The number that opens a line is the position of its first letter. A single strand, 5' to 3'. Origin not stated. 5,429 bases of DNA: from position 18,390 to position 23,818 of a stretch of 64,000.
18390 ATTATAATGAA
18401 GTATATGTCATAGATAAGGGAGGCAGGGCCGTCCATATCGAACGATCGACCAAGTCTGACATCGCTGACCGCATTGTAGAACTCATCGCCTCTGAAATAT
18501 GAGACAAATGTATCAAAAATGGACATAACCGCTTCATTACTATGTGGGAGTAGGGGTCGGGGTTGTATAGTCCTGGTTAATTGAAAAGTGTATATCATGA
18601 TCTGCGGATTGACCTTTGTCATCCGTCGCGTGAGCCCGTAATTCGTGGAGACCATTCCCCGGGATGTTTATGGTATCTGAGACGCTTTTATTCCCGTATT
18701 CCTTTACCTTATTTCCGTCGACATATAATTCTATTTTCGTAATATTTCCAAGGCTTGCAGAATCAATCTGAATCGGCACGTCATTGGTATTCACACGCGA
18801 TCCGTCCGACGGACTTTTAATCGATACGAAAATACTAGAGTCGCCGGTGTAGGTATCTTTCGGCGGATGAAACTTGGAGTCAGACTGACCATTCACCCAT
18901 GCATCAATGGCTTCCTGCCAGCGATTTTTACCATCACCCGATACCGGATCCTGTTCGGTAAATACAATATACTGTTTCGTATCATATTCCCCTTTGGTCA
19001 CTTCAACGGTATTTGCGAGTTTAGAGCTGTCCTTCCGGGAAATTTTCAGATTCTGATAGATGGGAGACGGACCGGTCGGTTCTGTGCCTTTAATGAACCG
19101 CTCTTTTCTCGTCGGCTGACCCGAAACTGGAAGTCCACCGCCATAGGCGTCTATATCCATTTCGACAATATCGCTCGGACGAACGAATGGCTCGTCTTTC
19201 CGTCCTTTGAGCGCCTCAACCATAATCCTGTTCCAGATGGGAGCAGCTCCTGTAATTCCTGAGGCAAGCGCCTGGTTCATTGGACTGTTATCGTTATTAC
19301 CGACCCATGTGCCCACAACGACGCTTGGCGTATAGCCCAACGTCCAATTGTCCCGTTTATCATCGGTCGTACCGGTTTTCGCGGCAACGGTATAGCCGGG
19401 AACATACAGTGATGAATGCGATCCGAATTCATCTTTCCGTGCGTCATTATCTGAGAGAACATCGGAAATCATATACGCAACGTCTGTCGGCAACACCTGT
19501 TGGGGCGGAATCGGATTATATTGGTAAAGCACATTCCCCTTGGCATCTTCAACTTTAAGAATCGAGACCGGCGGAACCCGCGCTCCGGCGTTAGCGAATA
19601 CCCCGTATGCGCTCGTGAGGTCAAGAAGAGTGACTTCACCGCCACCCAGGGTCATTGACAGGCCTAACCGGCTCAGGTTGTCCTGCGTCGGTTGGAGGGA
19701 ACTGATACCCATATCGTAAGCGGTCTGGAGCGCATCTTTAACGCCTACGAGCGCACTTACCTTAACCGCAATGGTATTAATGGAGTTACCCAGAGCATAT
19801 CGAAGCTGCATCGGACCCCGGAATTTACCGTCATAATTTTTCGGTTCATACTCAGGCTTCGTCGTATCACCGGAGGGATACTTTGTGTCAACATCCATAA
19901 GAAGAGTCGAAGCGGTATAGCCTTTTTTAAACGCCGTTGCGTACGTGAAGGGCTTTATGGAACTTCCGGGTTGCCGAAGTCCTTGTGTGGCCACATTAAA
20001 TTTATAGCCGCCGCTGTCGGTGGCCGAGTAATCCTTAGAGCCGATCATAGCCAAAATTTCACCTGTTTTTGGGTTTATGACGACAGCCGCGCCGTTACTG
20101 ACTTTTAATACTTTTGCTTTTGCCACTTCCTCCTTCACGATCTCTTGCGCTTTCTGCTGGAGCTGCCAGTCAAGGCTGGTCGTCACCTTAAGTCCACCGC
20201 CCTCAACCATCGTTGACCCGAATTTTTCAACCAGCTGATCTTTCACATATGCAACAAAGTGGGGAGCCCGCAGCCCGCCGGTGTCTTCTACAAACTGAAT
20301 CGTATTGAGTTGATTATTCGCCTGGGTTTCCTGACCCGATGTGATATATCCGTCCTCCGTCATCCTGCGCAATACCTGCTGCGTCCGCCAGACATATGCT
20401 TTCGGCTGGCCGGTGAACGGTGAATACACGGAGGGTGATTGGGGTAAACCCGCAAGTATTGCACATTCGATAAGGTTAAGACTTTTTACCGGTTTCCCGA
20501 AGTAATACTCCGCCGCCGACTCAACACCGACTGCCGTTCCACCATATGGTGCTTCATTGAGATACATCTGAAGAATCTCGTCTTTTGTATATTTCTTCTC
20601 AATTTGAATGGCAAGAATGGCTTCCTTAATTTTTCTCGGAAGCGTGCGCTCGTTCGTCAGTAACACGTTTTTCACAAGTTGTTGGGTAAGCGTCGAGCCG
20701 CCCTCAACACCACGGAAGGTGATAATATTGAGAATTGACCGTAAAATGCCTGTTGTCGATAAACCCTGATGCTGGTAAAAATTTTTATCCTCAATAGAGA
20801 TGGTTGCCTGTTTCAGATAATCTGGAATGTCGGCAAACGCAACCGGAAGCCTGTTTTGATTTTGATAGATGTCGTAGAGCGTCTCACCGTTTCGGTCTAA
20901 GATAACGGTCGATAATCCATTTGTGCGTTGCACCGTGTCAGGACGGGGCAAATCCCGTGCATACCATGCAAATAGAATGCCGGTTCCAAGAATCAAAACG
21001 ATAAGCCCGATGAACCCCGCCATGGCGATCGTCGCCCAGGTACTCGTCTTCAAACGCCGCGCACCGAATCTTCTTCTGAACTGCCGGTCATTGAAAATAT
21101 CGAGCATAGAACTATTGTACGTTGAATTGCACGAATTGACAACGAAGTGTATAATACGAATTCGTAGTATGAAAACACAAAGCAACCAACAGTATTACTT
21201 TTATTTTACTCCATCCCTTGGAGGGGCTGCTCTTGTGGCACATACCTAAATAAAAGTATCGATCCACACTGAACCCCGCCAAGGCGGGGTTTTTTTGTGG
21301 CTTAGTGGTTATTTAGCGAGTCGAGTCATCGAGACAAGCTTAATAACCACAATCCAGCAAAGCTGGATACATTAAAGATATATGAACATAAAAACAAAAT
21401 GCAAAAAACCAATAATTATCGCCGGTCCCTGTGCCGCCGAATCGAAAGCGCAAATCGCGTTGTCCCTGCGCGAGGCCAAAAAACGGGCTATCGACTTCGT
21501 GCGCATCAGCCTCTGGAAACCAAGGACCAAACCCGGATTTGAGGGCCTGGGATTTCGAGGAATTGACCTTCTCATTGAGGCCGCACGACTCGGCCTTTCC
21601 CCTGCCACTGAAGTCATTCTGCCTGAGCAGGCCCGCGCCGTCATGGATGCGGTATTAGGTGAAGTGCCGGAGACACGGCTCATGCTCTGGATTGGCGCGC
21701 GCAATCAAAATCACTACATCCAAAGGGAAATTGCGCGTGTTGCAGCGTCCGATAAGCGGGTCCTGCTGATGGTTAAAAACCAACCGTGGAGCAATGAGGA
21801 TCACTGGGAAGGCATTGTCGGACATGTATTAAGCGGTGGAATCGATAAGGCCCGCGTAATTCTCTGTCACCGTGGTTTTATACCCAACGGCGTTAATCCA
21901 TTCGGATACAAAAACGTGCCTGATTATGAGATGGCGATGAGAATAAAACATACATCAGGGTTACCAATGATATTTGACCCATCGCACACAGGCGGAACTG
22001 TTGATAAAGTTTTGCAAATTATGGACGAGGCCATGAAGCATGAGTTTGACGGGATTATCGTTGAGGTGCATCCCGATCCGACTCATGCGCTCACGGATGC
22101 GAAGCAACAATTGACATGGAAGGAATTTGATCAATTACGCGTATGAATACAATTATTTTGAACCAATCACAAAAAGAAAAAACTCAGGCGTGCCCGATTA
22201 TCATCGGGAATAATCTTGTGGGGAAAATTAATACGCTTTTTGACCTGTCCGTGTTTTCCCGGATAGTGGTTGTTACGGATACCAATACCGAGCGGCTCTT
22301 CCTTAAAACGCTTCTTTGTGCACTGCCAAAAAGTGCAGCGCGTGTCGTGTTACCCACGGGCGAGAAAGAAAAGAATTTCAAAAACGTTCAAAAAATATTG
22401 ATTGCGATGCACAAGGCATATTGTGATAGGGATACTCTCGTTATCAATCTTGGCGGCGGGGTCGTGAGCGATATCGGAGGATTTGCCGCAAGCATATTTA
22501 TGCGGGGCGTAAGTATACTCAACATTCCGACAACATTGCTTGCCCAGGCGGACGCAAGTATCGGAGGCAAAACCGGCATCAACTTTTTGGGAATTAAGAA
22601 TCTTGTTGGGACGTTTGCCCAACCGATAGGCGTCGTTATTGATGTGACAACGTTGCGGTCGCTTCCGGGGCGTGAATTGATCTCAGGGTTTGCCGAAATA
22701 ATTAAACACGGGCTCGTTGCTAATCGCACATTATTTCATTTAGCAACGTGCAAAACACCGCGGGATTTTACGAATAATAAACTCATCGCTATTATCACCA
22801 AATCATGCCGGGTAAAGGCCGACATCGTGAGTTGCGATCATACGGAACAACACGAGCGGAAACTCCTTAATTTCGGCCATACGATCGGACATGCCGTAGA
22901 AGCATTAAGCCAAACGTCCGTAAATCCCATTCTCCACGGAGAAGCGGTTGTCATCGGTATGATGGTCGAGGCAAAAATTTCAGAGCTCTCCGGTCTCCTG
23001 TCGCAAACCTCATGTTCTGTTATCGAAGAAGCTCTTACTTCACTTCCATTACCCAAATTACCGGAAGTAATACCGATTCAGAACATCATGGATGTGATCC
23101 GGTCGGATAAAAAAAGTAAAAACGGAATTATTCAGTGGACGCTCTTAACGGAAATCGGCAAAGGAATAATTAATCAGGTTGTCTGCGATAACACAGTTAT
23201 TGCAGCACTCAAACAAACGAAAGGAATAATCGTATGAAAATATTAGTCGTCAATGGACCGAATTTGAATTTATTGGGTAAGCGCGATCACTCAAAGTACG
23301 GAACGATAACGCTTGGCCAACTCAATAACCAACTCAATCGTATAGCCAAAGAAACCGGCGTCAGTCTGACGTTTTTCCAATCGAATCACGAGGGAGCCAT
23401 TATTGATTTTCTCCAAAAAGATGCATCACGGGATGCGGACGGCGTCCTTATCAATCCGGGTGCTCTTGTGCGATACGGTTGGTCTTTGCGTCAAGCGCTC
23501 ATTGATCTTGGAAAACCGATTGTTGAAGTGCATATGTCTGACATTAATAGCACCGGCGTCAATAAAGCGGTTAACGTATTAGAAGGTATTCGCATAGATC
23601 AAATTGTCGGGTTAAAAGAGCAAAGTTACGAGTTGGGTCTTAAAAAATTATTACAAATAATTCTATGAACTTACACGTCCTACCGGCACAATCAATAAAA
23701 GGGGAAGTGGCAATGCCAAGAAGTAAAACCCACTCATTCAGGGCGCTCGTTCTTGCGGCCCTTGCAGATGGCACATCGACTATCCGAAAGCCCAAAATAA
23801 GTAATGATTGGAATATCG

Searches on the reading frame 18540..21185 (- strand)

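Call 15: search_protein_families(library=pfam, proteins=[window:18540-21185:-])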
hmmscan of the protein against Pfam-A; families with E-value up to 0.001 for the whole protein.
window:18540-21185:- (881 aa): 3 families
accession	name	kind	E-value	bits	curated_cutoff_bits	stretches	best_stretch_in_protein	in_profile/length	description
PF00912.28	Transgly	-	4.5e-61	205.8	27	1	100-275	2-177/178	Transglycosylase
PF00905.27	Transpeptidase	-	2e-30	106.4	22.1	1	365-655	1-298/299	Penicillin binding protein transpeptidase domain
PF17957.7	Big_7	-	4.9e-08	33.9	24.1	1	787-851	3-70/70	Bacterial Ig domain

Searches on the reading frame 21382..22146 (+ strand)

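Call 15: search_protein_families(library=pfam, proteins=[window:21382-22146:+])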
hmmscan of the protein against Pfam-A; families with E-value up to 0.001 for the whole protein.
window:21382-22146:+ (254 aa): 1 family
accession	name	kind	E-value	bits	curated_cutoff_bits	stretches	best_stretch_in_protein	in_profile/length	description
PF00793.26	DAHP_synth_1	-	1.5e-24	86.8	25.5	1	8-251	16-256/270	DAHP synthetase I family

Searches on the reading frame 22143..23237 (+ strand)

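Call 15: search_protein_families(library=pfam, proteins=[window:22143-23237:+])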
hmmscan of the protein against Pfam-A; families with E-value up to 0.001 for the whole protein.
window:22143-23237:+ (364 aa): 3 families
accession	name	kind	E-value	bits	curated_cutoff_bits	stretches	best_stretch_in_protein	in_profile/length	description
PF01761.26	DHQ_synthase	-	1.2e-42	144.7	24.2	1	68-180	2-114/115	3-dehydroquinate synthase N-terminal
PF24621.2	DHQS_C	-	1e-36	126.4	27.6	1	182-325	1-144/144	3-dehydroquinate synthase C-terminal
PF13685.12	Fe-ADH_2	-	3.3e-09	37.4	28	1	21-173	2-147/149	Iron-containing alcohol dehydrogenase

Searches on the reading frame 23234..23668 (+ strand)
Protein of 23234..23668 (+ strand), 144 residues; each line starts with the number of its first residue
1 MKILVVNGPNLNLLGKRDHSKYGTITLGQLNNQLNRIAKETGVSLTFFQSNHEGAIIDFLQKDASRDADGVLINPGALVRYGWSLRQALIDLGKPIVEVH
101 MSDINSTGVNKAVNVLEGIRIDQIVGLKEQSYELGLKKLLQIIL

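Call 15: search_protein_families(library=pfam, proteins=[window:23234-23668:+])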
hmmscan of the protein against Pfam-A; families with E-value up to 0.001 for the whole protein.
window:23234-23668:+ (144 aa): 1 family
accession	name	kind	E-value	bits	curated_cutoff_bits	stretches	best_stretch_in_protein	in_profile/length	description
PF01220.24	DHquinase_II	-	5.9e-39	133.4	23.3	1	2-139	1-137/138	Dehydroquinase class II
